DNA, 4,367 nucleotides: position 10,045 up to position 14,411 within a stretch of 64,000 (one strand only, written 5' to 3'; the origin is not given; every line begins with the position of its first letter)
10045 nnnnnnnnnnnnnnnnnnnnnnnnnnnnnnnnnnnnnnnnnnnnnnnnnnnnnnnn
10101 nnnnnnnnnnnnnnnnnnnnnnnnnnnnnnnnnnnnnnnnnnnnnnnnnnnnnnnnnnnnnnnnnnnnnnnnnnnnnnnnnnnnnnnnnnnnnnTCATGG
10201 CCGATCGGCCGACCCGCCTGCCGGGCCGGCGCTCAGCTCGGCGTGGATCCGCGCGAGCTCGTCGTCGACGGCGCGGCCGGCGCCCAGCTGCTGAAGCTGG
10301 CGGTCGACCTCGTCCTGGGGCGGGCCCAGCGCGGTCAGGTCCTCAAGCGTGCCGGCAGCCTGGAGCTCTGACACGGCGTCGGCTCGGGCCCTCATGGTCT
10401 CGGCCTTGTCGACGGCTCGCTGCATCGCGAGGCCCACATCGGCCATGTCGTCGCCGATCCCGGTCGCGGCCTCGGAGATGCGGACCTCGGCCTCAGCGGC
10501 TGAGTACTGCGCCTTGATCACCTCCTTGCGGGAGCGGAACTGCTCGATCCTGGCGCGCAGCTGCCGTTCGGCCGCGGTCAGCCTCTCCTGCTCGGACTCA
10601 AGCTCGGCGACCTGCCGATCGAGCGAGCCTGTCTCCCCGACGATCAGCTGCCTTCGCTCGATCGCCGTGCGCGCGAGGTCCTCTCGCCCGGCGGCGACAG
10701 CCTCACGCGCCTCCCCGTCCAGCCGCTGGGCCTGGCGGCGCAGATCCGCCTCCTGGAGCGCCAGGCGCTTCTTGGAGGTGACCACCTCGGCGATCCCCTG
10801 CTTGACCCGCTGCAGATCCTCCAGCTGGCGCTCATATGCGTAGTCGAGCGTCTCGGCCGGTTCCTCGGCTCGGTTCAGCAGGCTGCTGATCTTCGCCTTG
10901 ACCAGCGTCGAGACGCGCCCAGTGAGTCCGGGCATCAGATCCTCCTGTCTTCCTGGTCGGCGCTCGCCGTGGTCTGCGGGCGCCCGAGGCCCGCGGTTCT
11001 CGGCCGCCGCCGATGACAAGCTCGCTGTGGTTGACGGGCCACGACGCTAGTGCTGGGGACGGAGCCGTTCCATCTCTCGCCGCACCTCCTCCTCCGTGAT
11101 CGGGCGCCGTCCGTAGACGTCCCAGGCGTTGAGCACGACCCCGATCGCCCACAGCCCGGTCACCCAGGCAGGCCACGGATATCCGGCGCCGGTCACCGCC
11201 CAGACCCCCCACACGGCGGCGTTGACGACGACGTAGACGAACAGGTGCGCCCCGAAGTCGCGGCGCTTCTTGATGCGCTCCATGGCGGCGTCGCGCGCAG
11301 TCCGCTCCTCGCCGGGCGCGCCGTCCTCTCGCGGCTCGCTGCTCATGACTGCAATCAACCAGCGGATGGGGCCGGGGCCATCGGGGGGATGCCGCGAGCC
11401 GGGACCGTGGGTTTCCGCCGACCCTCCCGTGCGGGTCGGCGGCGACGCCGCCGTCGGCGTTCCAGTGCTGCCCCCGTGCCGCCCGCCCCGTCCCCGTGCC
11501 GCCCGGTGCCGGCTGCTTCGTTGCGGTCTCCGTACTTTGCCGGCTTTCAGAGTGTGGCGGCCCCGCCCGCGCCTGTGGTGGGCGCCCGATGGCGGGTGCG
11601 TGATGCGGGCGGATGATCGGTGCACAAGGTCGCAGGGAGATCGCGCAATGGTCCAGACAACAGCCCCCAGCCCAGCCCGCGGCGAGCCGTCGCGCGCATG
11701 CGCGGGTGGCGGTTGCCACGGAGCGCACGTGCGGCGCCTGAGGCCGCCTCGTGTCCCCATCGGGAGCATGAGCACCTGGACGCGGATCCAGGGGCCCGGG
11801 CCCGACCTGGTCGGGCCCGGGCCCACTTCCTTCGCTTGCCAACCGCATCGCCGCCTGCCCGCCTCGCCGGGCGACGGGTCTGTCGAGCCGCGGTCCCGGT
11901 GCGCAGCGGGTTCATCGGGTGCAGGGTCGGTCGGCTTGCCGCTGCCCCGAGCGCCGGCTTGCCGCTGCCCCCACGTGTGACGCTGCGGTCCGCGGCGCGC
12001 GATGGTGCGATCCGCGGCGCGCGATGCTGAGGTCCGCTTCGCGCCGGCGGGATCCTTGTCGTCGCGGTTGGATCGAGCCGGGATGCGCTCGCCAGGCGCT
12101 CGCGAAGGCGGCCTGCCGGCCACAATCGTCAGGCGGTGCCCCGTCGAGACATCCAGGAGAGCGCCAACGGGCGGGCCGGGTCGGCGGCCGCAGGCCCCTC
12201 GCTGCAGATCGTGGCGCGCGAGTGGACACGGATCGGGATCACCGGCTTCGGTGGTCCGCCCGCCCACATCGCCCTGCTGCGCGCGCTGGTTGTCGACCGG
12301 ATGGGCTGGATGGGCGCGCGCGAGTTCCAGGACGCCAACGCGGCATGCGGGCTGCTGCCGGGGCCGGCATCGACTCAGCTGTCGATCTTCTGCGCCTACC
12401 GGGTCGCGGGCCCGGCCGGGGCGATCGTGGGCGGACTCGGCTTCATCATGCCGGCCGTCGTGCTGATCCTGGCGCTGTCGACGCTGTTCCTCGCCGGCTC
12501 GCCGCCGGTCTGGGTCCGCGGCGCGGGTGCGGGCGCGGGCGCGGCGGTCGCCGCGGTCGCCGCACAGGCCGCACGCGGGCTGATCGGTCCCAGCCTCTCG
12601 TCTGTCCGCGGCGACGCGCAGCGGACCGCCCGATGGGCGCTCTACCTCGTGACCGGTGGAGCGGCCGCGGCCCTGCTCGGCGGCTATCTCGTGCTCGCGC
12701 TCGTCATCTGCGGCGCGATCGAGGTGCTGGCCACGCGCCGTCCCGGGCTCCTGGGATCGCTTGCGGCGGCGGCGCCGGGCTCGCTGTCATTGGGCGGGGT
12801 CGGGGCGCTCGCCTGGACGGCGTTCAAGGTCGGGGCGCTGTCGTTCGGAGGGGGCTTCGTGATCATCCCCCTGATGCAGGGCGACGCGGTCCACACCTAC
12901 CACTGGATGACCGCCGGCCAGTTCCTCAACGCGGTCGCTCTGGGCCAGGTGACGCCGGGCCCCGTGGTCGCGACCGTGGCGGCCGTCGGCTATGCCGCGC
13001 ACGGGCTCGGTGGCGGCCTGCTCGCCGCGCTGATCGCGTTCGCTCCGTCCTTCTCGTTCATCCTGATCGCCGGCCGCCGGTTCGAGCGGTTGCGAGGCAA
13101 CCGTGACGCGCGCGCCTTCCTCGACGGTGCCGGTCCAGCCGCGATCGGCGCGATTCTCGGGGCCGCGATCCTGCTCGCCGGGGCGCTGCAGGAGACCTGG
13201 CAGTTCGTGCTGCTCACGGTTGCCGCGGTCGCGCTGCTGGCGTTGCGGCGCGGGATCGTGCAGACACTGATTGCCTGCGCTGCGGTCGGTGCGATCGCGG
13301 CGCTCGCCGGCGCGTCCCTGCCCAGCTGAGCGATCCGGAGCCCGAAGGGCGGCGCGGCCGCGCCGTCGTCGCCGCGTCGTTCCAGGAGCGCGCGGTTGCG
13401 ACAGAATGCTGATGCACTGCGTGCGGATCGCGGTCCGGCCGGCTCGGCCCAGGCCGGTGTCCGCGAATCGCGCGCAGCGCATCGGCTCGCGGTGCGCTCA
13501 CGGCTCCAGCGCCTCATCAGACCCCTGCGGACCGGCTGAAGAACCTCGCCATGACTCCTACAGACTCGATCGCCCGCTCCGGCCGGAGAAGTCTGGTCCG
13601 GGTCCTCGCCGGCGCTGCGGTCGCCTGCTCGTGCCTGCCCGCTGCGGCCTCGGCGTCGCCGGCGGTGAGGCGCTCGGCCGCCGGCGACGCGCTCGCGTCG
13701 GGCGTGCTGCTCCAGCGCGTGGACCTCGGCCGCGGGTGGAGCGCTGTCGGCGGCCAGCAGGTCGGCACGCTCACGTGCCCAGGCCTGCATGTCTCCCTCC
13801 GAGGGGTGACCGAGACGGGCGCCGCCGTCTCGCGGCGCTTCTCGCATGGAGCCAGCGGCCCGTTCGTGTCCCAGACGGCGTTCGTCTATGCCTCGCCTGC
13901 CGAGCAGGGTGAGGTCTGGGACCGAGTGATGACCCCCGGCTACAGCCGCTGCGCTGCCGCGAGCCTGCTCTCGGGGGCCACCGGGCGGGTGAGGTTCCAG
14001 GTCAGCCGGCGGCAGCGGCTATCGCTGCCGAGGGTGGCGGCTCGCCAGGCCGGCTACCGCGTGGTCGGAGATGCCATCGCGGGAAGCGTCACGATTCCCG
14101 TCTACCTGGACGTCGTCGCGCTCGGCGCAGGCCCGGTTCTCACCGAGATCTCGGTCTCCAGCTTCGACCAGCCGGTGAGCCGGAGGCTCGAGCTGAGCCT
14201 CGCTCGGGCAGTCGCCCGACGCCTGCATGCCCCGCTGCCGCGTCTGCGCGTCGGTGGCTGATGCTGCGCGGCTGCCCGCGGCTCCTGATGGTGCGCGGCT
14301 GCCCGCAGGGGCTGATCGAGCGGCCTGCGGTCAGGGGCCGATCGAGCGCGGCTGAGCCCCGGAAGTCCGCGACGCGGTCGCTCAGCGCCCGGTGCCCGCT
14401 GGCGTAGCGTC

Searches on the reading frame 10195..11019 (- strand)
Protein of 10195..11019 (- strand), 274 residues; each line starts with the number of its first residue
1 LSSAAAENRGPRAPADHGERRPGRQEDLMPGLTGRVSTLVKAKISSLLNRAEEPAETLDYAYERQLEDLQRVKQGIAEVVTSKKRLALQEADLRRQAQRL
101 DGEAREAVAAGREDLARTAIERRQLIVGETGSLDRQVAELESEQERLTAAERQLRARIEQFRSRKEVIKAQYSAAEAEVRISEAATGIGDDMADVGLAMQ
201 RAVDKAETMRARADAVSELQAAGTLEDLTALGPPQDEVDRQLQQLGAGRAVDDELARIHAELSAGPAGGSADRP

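Call 17: search_protein_families(library=pfam, proteins=[window:10195-11019:-], max_evalue=0.01)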
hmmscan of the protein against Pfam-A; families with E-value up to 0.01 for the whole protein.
window:10195-11019:- (274 aa): 3 families
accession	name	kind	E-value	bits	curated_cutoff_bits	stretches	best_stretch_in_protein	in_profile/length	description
PF04012.17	PspA_IM30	-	1.6e-23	84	33.9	1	35-261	5-217/220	PspA/IM30 family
PF04977.20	DivIC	-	0.0008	19.6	28.9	0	132-171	21-60/80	Septum formation initiator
PF06156.18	YabA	-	0.0082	17.2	30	0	57-114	12-72/103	Initiation control protein YabA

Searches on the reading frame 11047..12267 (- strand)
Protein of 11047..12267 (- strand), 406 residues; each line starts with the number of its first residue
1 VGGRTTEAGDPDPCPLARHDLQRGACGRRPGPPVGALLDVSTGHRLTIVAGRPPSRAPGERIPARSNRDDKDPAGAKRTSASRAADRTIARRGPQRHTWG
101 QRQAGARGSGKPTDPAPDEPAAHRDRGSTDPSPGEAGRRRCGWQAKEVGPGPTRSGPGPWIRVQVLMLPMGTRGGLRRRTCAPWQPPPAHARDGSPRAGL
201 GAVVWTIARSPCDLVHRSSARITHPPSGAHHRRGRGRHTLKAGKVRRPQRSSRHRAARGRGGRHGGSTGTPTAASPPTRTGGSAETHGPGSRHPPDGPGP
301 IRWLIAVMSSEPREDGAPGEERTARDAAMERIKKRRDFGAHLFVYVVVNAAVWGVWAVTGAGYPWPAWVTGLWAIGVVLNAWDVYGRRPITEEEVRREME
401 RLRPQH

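Call 17: search_protein_families(library=pfam, proteins=[window:11047-12267:-], max_evalue=0.01)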
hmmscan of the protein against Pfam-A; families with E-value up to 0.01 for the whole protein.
window:11047-12267:- (406 aa): 1 family
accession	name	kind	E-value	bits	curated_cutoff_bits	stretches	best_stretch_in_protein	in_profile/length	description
PF13239.11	2TM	-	3e-15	56.5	24.8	1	327-399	2-73/79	2TM domain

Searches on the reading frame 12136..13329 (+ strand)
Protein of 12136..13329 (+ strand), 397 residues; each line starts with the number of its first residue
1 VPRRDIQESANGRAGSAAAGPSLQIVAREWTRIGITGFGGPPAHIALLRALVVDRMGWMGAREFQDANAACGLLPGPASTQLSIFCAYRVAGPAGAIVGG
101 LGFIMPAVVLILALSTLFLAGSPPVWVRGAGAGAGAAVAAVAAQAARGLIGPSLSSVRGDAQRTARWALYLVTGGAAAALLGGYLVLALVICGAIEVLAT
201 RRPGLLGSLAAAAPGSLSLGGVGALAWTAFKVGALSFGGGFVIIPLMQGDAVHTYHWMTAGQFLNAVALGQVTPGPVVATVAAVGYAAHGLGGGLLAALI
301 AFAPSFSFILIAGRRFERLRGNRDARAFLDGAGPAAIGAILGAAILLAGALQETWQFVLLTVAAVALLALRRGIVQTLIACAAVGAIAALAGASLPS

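Call 17: search_protein_families(library=pfam, proteins=[window:12136-13329:+], max_evalue=0.01)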
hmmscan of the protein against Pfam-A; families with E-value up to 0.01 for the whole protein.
window:12136-13329:+ (397 aa): 1 family
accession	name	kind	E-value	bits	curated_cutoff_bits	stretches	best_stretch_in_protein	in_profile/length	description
PF02417.20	Chromate_transp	-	2.1e-65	220.3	28.6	2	224-385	2-165/166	Chromate transporter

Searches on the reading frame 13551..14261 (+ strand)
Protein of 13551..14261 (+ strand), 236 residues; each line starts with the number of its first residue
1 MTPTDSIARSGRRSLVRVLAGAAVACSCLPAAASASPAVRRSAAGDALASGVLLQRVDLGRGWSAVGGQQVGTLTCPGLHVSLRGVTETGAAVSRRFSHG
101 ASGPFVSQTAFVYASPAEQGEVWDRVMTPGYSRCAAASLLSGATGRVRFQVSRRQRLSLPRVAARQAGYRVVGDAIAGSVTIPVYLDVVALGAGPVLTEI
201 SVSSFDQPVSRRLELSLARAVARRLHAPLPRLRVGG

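Call 4: search_protein_families(library=pfam, proteins=[window:13551-14261:+], max_evalue=1)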
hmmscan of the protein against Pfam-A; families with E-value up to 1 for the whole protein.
window:13551-14261:+ (236 aa): 0 families
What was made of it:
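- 13551..14261 (+): g0: 236-aa exported protein of unknown function. It is loosely linked to this family. There is no Pfam hit (call 4).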

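Call 5: search_protein_families(library=ncbifam, proteins=[window:13551-14261:+], max_evalue=1)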
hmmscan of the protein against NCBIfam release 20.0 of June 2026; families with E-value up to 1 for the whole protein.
window:13551-14261:+ (236 aa): 0 families

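Call 76: search_protein_families(library=padloc, proteins=[window:13551-14261:+], max_evalue=0.1)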
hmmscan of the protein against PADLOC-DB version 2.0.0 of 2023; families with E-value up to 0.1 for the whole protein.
window:13551-14261:+ (236 aa): 0 families
